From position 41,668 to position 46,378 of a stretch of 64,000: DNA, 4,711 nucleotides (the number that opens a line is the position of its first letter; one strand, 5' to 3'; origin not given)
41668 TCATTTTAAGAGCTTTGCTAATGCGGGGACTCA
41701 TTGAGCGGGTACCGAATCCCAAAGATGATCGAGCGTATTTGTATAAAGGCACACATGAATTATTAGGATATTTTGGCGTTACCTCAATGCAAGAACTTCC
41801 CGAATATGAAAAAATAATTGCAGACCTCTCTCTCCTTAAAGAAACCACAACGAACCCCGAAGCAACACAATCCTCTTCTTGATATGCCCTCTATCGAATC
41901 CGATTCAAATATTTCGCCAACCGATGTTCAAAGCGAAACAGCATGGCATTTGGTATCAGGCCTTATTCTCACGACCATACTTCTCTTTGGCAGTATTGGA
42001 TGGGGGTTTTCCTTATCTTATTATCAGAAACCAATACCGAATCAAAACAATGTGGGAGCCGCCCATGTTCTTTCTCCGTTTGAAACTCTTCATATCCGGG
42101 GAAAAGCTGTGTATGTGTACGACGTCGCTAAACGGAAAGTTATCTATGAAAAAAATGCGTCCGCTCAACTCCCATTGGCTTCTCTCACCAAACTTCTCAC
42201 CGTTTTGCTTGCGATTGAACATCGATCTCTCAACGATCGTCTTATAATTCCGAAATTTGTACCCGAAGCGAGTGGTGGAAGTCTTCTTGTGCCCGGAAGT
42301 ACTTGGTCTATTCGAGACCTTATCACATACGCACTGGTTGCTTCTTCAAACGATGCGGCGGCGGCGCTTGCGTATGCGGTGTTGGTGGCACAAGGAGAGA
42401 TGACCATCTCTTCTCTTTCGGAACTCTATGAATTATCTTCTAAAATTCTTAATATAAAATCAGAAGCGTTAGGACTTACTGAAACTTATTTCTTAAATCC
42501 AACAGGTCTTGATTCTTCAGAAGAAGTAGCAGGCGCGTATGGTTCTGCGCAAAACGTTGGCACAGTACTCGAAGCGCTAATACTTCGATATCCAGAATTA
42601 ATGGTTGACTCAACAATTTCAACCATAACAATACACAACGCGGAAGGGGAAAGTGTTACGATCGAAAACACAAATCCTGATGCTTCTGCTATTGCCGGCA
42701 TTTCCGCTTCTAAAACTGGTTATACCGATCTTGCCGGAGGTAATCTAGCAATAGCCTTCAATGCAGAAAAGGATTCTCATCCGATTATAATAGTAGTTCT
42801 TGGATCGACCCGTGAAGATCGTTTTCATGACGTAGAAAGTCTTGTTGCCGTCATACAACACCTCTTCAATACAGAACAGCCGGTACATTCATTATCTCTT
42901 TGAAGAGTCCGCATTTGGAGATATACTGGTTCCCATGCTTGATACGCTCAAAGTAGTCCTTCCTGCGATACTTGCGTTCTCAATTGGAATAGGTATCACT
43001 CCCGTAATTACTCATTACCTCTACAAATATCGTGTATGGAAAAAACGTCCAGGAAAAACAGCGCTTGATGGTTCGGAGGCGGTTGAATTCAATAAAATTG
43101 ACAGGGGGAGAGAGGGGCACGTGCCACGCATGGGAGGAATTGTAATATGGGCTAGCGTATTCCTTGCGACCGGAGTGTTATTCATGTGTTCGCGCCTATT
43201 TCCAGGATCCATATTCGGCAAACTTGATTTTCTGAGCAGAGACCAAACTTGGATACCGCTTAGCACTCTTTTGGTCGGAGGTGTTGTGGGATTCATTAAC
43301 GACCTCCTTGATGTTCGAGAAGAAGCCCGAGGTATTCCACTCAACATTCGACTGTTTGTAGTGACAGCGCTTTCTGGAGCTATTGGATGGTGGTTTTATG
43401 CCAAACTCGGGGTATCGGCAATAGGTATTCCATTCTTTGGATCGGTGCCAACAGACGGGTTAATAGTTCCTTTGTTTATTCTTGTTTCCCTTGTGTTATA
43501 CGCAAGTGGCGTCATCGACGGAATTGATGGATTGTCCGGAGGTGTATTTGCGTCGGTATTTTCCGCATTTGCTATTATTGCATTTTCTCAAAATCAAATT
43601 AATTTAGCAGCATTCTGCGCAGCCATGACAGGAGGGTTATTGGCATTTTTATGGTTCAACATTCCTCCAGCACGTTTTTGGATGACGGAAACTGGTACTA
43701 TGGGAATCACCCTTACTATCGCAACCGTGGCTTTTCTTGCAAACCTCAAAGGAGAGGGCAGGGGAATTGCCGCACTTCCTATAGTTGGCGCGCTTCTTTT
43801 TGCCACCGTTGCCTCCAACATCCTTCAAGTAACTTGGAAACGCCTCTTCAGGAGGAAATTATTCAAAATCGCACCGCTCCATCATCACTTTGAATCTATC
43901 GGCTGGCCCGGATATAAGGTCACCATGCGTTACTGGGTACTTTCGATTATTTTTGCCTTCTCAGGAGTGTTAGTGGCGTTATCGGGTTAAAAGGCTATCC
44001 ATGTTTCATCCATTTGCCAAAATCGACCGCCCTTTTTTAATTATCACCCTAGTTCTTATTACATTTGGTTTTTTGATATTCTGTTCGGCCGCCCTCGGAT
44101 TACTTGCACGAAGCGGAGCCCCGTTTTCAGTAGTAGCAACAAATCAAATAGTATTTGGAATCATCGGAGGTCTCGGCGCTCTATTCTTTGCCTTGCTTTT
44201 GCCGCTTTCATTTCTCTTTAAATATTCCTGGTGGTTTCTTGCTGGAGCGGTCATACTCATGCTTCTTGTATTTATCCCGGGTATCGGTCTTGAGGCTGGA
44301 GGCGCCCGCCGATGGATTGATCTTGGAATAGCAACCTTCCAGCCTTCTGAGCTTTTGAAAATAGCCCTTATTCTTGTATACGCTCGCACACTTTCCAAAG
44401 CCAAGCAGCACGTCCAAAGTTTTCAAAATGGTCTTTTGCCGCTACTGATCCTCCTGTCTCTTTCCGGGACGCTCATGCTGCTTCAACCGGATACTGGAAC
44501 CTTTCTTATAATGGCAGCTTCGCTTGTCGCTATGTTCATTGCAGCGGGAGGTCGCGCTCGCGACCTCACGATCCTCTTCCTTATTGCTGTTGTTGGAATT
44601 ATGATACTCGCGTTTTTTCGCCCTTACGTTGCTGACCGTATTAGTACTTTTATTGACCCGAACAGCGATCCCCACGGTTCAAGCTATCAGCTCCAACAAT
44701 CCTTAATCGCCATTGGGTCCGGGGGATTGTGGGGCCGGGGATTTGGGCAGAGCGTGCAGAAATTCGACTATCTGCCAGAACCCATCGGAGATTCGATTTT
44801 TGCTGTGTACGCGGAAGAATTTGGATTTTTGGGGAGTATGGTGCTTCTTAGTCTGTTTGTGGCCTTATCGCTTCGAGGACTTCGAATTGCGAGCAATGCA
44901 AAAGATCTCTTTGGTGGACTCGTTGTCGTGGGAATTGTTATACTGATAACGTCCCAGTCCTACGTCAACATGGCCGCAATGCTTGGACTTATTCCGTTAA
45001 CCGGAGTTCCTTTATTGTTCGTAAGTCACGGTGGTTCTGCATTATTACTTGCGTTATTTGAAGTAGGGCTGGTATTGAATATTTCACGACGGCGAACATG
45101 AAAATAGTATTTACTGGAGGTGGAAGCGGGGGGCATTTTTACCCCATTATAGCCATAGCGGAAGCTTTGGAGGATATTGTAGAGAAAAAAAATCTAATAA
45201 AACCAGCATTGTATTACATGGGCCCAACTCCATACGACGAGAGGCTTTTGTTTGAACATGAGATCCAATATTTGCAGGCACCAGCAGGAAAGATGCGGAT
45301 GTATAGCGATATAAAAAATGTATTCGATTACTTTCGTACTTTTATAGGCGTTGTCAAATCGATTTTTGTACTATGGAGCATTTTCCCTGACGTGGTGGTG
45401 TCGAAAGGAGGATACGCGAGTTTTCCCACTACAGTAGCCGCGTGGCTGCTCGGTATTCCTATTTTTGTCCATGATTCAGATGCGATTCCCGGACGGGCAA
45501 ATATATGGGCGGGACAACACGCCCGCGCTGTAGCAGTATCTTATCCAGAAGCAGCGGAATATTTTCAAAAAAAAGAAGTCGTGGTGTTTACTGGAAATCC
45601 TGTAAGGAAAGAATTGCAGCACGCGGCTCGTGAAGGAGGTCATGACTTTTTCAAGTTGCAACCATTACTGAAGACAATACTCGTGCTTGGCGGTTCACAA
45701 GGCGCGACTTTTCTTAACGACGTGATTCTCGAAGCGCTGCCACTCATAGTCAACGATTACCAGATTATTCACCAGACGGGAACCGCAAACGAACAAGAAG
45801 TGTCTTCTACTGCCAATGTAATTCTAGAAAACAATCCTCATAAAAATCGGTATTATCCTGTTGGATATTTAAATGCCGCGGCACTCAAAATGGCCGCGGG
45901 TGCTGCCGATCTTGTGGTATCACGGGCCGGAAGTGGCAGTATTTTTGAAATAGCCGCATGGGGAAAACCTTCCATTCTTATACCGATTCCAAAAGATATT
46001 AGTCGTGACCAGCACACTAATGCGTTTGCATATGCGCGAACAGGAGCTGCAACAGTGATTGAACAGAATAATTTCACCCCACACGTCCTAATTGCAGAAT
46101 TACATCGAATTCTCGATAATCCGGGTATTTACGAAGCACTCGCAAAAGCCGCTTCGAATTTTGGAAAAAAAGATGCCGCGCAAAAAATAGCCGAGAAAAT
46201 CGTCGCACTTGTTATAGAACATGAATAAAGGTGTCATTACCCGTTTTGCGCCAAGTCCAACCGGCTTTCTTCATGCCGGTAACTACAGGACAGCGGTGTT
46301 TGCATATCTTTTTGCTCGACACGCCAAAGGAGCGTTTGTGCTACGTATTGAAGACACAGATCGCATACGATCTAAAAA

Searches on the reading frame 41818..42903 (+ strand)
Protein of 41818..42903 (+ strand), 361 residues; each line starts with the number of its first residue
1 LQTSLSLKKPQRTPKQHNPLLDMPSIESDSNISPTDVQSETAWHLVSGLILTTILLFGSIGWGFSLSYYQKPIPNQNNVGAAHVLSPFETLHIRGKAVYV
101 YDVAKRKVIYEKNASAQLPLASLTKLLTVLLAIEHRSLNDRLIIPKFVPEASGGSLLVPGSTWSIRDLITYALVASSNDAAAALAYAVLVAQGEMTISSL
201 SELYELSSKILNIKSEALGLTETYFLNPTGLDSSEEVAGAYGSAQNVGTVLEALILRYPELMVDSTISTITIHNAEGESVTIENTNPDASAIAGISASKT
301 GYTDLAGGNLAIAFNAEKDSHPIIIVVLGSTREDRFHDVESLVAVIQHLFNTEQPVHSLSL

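Call 71: search_protein_families(library=pfam, proteins=[window:41818-42903:+], max_evalue=0.00001)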
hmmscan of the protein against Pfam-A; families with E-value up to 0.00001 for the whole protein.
window:41818-42903:+ (361 aa): 1 family
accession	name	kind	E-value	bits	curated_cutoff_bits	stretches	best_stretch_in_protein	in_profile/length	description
PF00768.25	Peptidase_S11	-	3.8e-27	95.7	27.6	1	92-330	9-237/239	D-alanyl-D-alanine carboxypeptidase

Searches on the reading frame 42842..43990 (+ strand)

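Call 71: search_protein_families(library=pfam, proteins=[window:42842-43990:+], max_evalue=0.00001)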
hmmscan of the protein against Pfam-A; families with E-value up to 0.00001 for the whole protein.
window:42842-43990:+ (382 aa): 1 family
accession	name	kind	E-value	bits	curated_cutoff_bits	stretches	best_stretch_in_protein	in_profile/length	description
PF00953.26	Glycos_transf_4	-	1.4e-19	71.1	27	1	139-299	4-158/160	Glycosyl transferase family 4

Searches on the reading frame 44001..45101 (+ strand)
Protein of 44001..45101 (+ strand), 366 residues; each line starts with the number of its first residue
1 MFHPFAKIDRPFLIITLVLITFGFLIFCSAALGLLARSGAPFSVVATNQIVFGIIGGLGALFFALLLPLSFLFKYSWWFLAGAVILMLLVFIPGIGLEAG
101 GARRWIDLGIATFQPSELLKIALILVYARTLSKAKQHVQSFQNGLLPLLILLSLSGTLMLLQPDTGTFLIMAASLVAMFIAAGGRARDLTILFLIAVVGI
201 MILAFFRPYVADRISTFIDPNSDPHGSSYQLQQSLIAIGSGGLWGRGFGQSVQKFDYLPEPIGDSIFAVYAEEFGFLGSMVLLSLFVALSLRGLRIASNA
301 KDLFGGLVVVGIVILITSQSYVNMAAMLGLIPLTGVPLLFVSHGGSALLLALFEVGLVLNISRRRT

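Call 71: search_protein_families(library=pfam, proteins=[window:44001-45101:+], max_evalue=0.00001)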
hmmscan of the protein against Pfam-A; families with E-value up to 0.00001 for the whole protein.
window:44001-45101:+ (366 aa): 1 family
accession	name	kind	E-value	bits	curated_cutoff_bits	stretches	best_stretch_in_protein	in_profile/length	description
PF01098.24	FTSW_RODA_SPOVE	-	5e-94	315.7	26.4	1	13-365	4-354/356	Cell cycle protein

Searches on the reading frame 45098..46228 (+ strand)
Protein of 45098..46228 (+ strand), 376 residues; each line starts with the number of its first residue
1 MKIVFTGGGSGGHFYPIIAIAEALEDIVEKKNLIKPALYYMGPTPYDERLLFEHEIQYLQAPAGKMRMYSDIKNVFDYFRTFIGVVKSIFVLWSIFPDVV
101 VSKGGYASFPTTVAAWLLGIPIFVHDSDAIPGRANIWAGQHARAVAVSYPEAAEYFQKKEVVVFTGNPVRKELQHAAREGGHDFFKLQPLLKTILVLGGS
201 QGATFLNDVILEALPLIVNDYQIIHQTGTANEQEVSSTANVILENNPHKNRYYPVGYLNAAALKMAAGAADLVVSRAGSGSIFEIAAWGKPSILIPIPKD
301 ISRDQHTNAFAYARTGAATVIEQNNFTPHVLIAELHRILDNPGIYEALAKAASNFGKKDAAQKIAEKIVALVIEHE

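Call 71: search_protein_families(library=pfam, proteins=[window:45098-46228:+], max_evalue=0.00001)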
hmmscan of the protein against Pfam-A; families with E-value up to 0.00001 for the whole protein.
window:45098-46228:+ (376 aa): 2 families
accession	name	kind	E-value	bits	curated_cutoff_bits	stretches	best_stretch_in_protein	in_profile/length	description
PF04101.22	Glyco_tran_28_C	-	7.4e-35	120.9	22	1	193-363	1-165/166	Glycosyltransferase family 28 C-terminal domain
PF03033.26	Glyco_transf_28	-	1.6e-24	87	26.2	1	3-146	1-138/139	Glycosyltransferase family 28 N-terminal domain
